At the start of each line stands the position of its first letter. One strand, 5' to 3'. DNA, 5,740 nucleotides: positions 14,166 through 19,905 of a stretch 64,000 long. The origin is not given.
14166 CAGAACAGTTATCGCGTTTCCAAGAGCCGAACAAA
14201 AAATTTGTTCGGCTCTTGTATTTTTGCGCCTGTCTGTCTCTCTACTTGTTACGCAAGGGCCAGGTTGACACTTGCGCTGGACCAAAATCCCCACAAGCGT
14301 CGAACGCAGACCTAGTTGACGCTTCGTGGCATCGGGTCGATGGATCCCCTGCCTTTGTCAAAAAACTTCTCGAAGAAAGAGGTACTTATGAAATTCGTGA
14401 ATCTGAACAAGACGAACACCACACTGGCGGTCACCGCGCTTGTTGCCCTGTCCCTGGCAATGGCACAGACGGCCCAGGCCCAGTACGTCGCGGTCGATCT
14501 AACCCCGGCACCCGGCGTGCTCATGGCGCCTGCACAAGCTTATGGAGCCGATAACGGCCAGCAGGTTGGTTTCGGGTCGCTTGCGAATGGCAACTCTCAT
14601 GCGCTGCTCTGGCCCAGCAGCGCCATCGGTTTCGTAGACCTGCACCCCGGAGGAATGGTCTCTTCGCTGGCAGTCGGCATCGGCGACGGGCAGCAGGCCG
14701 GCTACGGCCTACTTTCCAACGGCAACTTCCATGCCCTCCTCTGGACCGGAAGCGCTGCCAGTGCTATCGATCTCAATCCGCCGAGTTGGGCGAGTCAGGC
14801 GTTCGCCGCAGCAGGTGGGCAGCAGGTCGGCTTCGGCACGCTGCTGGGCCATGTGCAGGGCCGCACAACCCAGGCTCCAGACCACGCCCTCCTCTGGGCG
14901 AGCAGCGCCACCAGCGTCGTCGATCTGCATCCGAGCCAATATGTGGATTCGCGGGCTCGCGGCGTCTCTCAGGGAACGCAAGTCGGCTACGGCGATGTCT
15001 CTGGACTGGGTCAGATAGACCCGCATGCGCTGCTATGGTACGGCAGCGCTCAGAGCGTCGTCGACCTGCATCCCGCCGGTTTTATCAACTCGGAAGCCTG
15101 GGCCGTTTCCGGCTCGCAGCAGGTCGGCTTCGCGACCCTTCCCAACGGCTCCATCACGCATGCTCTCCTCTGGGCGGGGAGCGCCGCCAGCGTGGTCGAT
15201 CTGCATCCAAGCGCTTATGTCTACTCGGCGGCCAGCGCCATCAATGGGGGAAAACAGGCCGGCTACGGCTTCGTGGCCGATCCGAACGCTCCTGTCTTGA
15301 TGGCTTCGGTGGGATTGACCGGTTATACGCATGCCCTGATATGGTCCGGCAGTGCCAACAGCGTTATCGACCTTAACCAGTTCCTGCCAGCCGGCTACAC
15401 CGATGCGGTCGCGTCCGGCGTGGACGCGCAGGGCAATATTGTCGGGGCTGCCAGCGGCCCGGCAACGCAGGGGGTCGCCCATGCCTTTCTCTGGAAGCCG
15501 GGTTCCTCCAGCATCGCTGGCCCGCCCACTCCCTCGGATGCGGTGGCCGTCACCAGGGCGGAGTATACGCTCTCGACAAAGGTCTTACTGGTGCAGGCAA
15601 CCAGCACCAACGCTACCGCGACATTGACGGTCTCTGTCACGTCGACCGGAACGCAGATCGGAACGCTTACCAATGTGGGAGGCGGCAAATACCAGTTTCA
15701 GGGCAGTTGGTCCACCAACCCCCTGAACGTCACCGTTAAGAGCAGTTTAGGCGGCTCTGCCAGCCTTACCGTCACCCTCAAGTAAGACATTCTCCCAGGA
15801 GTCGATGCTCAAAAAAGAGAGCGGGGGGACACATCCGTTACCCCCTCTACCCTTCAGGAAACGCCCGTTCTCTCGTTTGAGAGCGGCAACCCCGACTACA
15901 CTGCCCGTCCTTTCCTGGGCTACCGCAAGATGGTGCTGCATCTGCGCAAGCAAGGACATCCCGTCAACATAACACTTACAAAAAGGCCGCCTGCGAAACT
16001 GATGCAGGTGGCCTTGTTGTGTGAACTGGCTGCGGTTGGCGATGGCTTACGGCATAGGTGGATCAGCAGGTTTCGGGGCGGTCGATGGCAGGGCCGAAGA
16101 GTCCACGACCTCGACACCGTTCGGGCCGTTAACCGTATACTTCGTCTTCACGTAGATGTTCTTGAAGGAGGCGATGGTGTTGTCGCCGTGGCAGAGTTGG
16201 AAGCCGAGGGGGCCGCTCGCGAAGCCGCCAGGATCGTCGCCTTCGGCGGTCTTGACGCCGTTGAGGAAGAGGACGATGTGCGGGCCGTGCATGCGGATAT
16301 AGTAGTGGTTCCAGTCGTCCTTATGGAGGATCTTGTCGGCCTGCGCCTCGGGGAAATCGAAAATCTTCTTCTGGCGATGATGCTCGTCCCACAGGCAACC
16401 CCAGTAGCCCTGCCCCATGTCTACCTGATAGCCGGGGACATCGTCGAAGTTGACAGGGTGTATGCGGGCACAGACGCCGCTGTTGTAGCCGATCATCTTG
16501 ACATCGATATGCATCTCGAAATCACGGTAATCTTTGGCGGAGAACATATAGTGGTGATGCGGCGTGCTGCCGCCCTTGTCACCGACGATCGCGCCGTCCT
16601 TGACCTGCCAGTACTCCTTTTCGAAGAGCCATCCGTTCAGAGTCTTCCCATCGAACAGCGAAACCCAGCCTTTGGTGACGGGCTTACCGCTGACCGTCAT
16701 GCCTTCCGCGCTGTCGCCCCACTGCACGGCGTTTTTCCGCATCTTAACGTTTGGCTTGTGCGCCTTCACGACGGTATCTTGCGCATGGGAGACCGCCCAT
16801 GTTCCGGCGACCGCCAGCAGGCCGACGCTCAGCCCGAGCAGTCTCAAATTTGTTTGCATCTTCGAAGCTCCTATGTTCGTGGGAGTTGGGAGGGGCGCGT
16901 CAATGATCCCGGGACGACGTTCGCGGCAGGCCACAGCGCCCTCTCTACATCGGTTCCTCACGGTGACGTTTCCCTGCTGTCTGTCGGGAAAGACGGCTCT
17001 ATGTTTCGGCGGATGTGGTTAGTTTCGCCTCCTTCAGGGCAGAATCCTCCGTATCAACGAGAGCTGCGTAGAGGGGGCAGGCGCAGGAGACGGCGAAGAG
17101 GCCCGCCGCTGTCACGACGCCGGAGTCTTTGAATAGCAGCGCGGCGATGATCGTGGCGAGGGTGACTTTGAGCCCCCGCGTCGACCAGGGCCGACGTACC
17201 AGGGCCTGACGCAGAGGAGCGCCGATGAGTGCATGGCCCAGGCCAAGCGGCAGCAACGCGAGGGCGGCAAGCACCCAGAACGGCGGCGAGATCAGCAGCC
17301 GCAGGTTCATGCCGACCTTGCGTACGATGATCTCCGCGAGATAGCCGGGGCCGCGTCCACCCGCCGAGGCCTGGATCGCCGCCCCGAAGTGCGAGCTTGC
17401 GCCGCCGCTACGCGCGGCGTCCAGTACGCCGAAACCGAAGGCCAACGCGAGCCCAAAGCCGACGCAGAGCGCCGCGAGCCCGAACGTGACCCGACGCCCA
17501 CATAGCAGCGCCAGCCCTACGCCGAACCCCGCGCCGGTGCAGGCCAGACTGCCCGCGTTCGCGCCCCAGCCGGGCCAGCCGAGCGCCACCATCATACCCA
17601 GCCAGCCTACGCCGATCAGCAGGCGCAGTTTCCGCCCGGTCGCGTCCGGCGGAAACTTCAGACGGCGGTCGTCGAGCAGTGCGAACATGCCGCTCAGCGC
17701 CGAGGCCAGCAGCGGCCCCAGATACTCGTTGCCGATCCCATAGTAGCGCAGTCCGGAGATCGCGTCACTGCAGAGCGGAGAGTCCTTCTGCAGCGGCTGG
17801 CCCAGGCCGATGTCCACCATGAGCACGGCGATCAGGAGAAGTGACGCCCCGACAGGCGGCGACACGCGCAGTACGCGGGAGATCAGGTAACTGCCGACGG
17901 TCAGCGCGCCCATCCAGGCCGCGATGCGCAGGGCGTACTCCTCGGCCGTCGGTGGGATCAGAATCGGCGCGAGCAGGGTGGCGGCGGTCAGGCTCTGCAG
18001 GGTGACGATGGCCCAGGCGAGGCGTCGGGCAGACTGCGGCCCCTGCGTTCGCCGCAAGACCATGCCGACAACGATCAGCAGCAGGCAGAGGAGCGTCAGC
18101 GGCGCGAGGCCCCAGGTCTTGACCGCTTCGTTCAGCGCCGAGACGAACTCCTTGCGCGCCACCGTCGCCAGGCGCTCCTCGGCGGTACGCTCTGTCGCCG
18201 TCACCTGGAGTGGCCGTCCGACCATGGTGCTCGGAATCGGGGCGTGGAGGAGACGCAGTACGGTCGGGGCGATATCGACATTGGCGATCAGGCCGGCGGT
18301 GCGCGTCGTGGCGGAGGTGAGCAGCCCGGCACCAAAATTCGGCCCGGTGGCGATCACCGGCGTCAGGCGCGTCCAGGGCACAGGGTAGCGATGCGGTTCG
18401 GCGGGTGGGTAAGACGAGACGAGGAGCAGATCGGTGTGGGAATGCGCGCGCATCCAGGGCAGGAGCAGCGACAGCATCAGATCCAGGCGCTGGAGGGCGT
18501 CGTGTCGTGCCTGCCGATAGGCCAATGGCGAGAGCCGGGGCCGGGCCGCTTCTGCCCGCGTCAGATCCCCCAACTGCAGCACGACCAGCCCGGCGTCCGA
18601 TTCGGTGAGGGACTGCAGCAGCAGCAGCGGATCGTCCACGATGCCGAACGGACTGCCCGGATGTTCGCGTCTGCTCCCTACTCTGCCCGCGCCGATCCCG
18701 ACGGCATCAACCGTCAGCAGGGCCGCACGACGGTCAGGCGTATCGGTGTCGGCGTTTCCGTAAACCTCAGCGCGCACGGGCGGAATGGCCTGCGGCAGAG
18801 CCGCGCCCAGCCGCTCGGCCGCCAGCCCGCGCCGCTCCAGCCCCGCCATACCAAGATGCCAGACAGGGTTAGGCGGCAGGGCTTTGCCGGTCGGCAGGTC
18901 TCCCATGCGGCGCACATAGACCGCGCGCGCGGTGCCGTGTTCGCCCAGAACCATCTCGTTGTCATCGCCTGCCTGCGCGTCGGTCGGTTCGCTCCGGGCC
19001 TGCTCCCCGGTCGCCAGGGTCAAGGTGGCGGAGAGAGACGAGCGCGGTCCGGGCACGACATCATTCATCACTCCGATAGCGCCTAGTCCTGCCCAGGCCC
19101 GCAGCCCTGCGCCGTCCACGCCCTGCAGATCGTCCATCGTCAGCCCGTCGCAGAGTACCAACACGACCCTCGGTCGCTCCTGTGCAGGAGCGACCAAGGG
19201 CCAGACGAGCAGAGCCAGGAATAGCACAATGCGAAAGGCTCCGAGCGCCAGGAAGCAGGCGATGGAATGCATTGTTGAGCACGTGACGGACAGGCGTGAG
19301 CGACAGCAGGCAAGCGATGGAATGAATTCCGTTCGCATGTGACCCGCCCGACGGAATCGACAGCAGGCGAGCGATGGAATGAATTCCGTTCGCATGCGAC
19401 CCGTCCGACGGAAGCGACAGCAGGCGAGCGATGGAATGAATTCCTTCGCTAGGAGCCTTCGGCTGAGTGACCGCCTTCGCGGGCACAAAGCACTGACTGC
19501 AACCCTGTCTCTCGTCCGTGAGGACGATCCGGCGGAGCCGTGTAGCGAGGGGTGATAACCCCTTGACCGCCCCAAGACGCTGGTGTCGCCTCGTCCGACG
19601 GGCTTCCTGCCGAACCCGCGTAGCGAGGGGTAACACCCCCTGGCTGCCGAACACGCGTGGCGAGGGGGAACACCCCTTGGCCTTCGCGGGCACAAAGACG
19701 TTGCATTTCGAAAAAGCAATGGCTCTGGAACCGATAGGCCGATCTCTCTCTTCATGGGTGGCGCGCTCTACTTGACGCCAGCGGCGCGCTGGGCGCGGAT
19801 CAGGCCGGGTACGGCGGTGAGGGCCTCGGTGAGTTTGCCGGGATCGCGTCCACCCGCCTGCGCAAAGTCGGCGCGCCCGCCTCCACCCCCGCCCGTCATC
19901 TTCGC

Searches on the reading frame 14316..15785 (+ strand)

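Call 95: search_protein_families(library=pfam, proteins=[window:14316-15785:+], max_evalue=0.01)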
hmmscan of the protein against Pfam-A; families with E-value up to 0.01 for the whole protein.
window:14316-15785:+ (489 aa): 1 family
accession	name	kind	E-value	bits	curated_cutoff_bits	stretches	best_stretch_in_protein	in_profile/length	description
PF21483.2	CdiA_helical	-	0.0072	16.6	27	0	141-165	11-36/60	Toxin CdiA-like, helical domain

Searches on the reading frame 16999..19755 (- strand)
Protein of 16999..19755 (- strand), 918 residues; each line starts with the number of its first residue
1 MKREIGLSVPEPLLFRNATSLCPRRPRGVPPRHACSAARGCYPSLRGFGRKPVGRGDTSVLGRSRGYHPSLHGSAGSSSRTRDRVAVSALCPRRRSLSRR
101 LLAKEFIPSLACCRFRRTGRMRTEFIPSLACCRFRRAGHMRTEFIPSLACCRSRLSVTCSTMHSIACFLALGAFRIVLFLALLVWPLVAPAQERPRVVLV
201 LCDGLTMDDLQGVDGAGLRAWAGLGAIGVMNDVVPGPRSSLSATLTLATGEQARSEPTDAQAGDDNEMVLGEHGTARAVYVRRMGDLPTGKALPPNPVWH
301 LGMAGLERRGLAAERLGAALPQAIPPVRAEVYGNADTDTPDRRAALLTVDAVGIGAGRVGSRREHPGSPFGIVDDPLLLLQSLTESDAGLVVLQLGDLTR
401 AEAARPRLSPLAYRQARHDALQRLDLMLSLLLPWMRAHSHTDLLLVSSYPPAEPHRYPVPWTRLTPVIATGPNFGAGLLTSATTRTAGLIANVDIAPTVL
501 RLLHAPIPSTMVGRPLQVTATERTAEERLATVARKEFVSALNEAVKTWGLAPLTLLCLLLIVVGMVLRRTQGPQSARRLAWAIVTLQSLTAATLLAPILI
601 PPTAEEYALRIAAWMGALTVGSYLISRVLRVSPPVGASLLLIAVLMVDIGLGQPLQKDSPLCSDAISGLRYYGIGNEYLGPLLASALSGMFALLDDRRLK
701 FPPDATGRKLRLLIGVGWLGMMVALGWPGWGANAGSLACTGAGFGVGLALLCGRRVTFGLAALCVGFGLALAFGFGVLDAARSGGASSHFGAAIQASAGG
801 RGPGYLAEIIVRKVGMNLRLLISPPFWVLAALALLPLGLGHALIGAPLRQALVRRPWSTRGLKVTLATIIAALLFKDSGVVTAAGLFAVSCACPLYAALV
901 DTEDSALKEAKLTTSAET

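Call 3: search_protein_families(library=pfam, proteins=[window:16999-19755:-], max_evalue=0.01)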
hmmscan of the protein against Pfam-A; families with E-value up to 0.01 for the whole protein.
window:16999-19755:- (918 aa): 0 families

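Call 4: search_protein_families(library=padloc, proteins=[window:16999-19755:-], max_evalue=0.01)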
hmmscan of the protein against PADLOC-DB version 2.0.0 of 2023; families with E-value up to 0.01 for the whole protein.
window:16999-19755:- (918 aa): 0 families

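Call 5: search_protein_families(library=ncbifam, proteins=[window:16999-19755:-], max_evalue=0.001)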
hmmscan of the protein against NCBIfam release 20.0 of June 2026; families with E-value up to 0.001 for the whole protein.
window:16999-19755:- (918 aa): 0 families

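Call 82: search_protein_families(library=pfam, proteins=[window:16999-19755:-], max_evalue=1)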
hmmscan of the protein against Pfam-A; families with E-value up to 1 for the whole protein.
window:16999-19755:- (918 aa): 1 family
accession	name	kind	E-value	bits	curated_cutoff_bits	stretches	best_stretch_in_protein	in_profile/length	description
PF16347.10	SGSH_C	-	0.029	14.9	29.3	1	483-527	31-75/154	N-sulphoglucosamine sulphohydrolase, C-terminal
